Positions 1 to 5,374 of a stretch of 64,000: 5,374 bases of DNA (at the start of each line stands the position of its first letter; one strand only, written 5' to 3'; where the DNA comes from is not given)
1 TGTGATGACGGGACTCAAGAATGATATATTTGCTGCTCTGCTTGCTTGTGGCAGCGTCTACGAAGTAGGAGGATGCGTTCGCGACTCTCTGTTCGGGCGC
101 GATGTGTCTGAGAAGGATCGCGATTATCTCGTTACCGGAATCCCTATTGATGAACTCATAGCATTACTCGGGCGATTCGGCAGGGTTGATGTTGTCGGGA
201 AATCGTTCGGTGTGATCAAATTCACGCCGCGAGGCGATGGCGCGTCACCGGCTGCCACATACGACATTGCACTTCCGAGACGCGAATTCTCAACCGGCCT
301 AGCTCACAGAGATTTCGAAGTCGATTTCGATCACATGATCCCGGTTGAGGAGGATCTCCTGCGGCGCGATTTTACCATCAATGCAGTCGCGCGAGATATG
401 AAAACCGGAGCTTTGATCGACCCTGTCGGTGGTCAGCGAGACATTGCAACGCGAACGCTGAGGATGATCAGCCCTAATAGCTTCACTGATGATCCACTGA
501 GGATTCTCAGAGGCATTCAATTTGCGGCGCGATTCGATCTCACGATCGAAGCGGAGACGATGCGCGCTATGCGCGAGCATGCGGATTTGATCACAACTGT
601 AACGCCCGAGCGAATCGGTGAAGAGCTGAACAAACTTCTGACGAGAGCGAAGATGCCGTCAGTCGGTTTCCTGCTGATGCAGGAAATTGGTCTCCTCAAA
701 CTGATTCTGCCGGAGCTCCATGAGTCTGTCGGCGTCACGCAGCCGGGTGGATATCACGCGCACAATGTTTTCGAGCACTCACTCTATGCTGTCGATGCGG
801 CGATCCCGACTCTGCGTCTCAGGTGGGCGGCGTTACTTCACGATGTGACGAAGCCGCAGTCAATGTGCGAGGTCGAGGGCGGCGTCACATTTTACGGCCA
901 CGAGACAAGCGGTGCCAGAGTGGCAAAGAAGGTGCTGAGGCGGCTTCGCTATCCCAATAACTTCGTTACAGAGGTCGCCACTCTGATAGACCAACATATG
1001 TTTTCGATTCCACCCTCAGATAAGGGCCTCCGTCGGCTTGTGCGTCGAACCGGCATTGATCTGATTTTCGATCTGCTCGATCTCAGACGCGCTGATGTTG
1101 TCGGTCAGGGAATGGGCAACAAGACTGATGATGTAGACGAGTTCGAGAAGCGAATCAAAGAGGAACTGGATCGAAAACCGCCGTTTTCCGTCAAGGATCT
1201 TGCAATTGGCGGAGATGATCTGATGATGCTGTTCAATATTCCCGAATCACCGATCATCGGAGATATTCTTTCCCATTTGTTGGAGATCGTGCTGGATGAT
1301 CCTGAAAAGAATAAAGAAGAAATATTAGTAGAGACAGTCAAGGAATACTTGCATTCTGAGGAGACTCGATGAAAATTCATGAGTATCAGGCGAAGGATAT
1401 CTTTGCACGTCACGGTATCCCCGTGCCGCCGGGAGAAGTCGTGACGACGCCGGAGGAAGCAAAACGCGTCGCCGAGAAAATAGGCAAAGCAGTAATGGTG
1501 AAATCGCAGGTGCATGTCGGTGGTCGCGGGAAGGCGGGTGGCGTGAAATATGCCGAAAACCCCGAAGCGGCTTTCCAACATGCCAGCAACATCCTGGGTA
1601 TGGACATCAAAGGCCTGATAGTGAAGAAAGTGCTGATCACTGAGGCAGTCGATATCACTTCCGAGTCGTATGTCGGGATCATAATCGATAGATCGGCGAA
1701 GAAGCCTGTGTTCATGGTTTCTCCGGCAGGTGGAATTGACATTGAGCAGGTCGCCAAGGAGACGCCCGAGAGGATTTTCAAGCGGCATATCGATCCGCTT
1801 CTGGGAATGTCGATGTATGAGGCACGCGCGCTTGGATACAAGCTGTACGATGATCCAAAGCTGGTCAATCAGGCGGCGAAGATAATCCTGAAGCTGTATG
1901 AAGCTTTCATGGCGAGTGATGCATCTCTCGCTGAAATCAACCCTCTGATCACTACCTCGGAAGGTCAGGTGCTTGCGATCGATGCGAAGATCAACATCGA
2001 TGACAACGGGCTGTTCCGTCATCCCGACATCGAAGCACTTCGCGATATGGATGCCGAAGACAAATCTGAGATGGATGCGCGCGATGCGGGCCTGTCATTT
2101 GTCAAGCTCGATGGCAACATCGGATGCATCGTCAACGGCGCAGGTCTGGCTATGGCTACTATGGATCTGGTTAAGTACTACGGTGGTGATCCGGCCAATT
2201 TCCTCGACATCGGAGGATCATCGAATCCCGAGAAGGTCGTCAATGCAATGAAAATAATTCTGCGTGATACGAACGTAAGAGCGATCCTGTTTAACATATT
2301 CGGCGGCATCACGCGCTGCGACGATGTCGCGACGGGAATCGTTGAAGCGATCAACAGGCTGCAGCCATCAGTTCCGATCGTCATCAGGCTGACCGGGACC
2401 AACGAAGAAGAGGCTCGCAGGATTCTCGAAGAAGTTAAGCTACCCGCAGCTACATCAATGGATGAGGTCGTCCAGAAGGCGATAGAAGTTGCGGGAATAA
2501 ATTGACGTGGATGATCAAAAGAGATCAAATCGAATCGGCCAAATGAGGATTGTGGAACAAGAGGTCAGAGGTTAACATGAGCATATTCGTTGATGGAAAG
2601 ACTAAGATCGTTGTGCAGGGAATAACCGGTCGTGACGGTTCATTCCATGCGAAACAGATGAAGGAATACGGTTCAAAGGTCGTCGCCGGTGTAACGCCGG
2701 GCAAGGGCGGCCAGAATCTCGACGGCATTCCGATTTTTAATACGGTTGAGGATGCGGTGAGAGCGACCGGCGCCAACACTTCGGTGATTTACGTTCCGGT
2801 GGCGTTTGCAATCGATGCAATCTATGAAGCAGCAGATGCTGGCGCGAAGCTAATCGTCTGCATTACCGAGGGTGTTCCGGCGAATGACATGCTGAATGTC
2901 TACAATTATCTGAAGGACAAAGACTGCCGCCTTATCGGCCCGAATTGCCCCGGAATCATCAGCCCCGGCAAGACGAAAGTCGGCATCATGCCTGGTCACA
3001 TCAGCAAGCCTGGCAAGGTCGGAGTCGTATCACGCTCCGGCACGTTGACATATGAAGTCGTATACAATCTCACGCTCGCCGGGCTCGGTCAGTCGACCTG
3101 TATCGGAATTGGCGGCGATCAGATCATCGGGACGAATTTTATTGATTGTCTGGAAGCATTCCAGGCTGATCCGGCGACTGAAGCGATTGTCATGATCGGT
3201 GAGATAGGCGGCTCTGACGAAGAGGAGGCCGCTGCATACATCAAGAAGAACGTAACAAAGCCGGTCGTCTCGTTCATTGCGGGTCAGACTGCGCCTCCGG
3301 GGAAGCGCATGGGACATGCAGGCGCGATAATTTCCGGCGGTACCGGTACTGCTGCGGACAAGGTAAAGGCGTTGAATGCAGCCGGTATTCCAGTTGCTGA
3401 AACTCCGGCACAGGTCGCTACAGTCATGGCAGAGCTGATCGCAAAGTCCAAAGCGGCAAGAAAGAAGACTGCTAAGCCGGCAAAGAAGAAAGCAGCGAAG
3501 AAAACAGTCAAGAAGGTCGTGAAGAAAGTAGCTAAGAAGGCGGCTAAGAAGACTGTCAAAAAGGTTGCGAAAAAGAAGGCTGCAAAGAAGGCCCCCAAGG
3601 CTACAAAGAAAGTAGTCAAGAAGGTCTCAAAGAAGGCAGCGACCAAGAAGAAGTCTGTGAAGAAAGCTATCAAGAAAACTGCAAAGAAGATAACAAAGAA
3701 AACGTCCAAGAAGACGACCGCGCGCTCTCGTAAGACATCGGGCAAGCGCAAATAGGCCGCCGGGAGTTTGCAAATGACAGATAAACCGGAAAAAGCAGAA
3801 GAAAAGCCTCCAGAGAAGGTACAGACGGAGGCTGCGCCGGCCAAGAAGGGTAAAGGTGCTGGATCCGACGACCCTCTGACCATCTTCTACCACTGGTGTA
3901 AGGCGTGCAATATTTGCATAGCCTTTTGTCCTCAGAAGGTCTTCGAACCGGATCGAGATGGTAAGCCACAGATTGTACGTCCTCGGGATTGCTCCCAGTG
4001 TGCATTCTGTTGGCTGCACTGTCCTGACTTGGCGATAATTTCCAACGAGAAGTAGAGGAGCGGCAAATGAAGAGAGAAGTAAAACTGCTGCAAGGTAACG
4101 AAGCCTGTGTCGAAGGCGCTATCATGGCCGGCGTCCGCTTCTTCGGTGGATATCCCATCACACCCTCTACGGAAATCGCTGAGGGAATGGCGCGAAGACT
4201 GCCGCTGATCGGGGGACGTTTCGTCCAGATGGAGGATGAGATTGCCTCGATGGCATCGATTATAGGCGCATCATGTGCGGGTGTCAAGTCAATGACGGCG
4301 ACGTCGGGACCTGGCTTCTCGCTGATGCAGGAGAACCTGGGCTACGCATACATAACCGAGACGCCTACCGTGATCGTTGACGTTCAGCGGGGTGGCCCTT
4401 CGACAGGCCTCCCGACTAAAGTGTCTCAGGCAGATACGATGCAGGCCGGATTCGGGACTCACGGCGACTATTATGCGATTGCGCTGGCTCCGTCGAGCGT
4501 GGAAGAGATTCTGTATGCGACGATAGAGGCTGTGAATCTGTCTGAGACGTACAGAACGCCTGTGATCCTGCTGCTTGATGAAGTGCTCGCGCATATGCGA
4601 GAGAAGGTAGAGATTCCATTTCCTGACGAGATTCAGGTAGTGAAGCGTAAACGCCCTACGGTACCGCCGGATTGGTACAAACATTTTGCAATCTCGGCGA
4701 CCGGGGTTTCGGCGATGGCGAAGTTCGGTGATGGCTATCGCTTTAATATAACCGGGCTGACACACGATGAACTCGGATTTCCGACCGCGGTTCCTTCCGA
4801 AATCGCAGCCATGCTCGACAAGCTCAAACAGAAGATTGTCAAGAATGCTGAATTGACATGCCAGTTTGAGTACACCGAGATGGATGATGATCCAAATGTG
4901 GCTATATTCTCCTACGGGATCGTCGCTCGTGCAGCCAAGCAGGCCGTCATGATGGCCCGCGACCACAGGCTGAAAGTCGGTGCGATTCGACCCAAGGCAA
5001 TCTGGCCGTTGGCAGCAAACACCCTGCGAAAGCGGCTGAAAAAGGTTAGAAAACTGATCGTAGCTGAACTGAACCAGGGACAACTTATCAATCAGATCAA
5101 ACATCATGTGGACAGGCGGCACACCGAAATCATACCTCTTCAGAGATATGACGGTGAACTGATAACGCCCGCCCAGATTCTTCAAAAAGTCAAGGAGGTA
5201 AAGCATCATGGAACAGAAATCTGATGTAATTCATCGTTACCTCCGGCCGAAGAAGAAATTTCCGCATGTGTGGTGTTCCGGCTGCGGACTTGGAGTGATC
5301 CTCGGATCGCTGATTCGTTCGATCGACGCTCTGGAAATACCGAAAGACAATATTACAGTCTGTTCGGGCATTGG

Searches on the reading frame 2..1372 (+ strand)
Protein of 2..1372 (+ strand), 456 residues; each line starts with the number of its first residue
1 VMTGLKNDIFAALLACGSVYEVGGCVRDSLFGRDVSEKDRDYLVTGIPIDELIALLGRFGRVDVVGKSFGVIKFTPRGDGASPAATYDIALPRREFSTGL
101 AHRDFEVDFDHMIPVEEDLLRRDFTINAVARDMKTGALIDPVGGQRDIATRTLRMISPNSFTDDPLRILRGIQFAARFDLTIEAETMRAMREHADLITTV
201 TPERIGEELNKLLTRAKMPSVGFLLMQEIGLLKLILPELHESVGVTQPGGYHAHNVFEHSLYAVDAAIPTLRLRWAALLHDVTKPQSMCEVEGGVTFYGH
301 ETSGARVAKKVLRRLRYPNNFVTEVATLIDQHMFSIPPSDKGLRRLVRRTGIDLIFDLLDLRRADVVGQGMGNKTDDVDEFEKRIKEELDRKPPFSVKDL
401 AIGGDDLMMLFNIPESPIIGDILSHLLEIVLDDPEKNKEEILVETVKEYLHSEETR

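Call 4: search_protein_families(library=pfam, proteins=[window:2-1372:+])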
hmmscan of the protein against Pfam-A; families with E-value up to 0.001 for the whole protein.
window:2-1372:+ (456 aa): 4 families
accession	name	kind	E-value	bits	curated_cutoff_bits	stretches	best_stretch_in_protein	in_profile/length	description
PF01743.26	PolyA_pol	-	4.2e-19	69.6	23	1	20-154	2-126/126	Poly A polymerase head domain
PF12627.12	PolyA_pol_RNAbd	-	2.9e-16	59.4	22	1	179-241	1-62/64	Probable RNA and SrmB- binding site of polymerase A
PF13735.12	tRNA_NucTran2_2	-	2e-10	41.3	27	1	308-445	24-148/149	tRNA nucleotidyltransferase domain 2 putative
PF01966.28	HD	-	3.2e-08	34.3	22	1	271-339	25-92/116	HD domain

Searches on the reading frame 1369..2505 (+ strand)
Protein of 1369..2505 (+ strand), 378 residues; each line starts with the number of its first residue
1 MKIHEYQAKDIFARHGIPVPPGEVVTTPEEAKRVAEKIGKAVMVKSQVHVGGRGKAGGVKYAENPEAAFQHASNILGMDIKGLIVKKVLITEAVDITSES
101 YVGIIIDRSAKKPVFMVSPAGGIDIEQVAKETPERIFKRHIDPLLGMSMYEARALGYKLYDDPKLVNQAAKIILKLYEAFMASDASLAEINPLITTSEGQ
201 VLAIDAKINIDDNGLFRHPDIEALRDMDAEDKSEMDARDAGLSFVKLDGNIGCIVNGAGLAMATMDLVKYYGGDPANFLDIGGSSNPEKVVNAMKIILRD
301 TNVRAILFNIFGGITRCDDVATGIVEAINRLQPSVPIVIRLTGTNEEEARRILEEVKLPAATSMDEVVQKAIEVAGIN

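Call 4: search_protein_families(library=pfam, proteins=[window:1369-2505:+])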
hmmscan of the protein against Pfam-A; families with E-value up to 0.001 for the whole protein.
window:1369-2505:+ (378 aa): 6 families
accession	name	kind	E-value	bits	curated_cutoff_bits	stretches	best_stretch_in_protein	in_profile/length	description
PF08442.15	ATP-grasp_2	-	1.7e-70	237.2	29.5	1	2-194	1-201/202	ATP-grasp domain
PF00549.24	Ligase_CoA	-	6.2e-29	101.1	24.5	1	254-372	1-126/128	CoA-ligase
PF13549.11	ATP-grasp_5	-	9.2e-10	38.7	27.6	1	4-210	11-221/221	ATP-grasp domain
PF24948.1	Citrate_synth_N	-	9.8e-10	38.6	83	1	39-216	51-226/232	ATP-citrate synthase ATP-grasp domain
PF01071.24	GARS_A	-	4e-05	24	27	1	8-100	6-95/194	Phosphoribosylglycinamide synthetase, ATP-grasp (A) domain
PF02786.22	CPSase_L_D2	-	8.6e-05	22.6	19.8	1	7-73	4-68/211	Carbamoyl-phosphate synthase L chain, ATP binding domain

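Call 38: search_protein_families(library=ncbifam, proteins=[window:1369-2505:+], max_evalue=0.00001)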
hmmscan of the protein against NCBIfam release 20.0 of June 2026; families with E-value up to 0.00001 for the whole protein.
window:1369-2505:+ (378 aa): 7 families
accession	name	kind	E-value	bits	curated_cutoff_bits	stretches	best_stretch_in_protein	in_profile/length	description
NF001913.0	PRK00696.1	equivalog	5.4e-157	522.7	370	1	1-375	1-385/388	ADP-forming succinate--CoA ligase subunit beta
TIGR01016.1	sucCoAbeta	subfamily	2.1e-150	501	375.55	1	1-375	1-385/386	succinate-CoA ligase subunit beta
NF010647.0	PRK14046.1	equivalog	9e-122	406.9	604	1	1-374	1-384/392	malate--CoA ligase subunit beta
NF010623.0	PRK14016.1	subfamily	9.2e-09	34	877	1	7-75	217-285/871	cyanophycin synthetase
TIGR02717.1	AcCoA-syn-alpha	equivalog_domain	1.9e-07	30.2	567.15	1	274-369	342-438/447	acetate--CoA ligase alpha subunit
TIGR02068.2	cya_phycin_syn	equivalog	7e-07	27.6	850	1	7-75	216-284/862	cyanophycin synthetase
NF045492.1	HydPropCoALig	equivalog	1.7e-06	26.7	1300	1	3-132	19-148/700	3-hydroxypropionate--CoA ligase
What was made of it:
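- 1369..2505 (+): sucC, succinate-CoA ligase beta subunit. Pfam (call 4); NCBIfam PRK00696 522.7 bits, cut-off 370 (call 38).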

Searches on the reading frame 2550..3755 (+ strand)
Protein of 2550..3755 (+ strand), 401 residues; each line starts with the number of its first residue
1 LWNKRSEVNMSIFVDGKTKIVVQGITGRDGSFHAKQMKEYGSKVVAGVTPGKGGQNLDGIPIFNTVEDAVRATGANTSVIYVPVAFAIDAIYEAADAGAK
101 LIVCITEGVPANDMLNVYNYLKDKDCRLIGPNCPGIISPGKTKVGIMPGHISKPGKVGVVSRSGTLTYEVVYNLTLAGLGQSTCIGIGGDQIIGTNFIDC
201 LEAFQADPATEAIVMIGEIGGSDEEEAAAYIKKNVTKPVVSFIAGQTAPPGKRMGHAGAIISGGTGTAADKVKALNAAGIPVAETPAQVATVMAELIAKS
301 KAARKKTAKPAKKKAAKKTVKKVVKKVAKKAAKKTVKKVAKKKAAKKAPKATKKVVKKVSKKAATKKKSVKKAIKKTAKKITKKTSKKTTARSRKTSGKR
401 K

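Call 4: search_protein_families(library=pfam, proteins=[window:2550-3755:+])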
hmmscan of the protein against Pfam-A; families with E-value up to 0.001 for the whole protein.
window:2550-3755:+ (401 aa): 4 families
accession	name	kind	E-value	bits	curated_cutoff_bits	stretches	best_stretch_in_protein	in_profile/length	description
PF02629.25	CoA_binding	-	5.8e-28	97.9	22.3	1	17-108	3-97/97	CoA binding domain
PF00549.24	Ligase_CoA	-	1.5e-26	93.4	24.5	1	160-279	1-126/128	CoA-ligase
PF13607.11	Succ_CoA_lig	-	1.1e-10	41.8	27.4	1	154-292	1-134/138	Succinyl-CoA ligase like flavodoxin domain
PF13380.12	CoA_binding_2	-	4.7e-06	27.5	22.8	1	27-137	13-114/116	CoA binding domain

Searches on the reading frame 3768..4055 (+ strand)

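Call 4: search_protein_families(library=pfam, proteins=[window:3768-4055:+])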
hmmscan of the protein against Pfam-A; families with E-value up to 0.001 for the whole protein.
window:3768-4055:+ (95 aa): 6 families
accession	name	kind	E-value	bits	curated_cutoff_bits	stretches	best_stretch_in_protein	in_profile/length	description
PF13187.11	Fer4_9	-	3.1e-06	27.5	27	1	44-88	2-50/52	4Fe-4S dicluster domain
PF13237.11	Fer4_10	-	9.9e-06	25.8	25.5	1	44-86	9-53/53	4Fe-4S dicluster domain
PF00037.32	Fer4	-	1.5e-05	25.1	21.1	0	39-58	3-22/24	4Fe-4S binding domain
PF12838.12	Fer4_7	-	2.6e-05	25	27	1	44-86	2-49/52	4Fe-4S dicluster domain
PF14697.11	Fer4_21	-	5.2e-05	23.7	35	0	38-56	35-53/59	4Fe-4S dicluster domain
PF13534.11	Fer4_17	-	0.00054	20.9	22.2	0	15-58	22-60/61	4Fe-4S dicluster domain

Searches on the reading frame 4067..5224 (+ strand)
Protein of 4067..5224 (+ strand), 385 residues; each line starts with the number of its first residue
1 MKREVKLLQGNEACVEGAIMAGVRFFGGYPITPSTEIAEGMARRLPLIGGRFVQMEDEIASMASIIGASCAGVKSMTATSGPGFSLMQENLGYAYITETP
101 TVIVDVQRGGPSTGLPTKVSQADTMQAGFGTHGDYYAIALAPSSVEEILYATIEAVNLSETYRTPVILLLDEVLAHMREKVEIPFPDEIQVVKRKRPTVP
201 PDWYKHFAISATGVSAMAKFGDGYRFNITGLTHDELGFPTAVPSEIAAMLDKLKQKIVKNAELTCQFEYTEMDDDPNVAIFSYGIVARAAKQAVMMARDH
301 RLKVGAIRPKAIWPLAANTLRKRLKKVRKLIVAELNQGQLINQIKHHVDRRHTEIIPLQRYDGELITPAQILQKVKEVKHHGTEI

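Call 4: search_protein_families(library=pfam, proteins=[window:4067-5224:+])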
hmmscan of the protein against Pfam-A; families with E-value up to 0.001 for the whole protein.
window:4067-5224:+ (385 aa): 3 families
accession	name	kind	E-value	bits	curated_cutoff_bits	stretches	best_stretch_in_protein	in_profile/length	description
PF01855.24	POR_N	-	8.5e-64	215.9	27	1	16-242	1-220/231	Pyruvate flavodoxin/ferredoxin oxidoreductase, thiamine diP-bdg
PF17147.9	PFOR_II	-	1.3e-16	61.2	27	1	278-371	3-102/102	Pyruvate:ferredoxin oxidoreductase core domain II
PF02780.25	Transketolase_C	-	0.00029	21.2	25.9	1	274-334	8-68/124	Transketolase, C-terminal domain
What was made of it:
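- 3768..6624 (+): korD (3768-4055), korA (4067-5224), korB (5208-6047), korC (6052-6624): four-subunit 2-oxoacid (probably 2-oxoglutarate):ferredoxin oxidoreductase. Pfam (call 4).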

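Call 38: search_protein_families(library=ncbifam, proteins=[window:4067-5224:+], max_evalue=0.00001)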
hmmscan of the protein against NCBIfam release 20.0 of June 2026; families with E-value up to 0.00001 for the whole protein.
window:4067-5224:+ (385 aa): 12 families
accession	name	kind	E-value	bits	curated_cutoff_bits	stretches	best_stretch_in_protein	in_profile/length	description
NF006412.0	PRK08659.1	equivalog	6.3e-161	535.8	411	1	2-379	2-377/378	2-oxoacid:acceptor oxidoreductase subunit alpha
NF007206.0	PRK09627.1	equivalog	7.7e-117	390.4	579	1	7-378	5-375/375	2-oxoglutarate synthase subunit alpha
TIGR03710.1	OAFO_sf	subfamily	2.3e-111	373.1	482.75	1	7-374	195-560/561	2-oxoacid:acceptor oxidoreductase subunit alpha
NF005507.0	PRK07119.1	subfamily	3.9e-84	282.5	399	2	4-186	3-185/352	3-methyl-2-oxobutanoate dehydrogenase subunit VorB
NF041170.1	Oxoac_fdxalpha_Archa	equivalog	9.4e-73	245.6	800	1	6-380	236-624/636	2-oxoacid:ferredoxin oxidoreductase subunit alpha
NF040682.1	PorA_Arch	equivalog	1.2e-21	77.1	550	1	4-190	2-187/387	pyruvate synthase subunit PorA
NF007201.0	PRK09622.1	equivalog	1.5e-19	70.2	590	1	4-332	9-324/405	2-oxoacid:ferredoxin oxidoreductase subunit alpha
NF006232.0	PRK08366.1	equivalog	5.9e-19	67.9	646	1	5-336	7-324/394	2-ketoisovalerate ferredoxin oxidoreductase subunit alpha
TIGR03336.1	IOR_alpha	equivalog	8.4e-18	64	650.9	1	6-183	3-174/595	indolepyruvate ferredoxin oxidoreductase subunit alpha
NF045764.1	PhenlGlyoxDHPadG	equivalog_domain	7e-17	61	700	2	7-112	4-111/398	NADH-dependent phenylglyoxylate dehydrogenase subunit alpha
NF006233.0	PRK08367.1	equivalog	1.5e-16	60.2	625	1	6-184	5-182/394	pyruvate ferredoxin oxidoreductase subunit alpha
NF045791.1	OxalOxredalpha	equivalog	1e-10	41.3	500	0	5-89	4-90/395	oxalate oxidoreductase subunit alpha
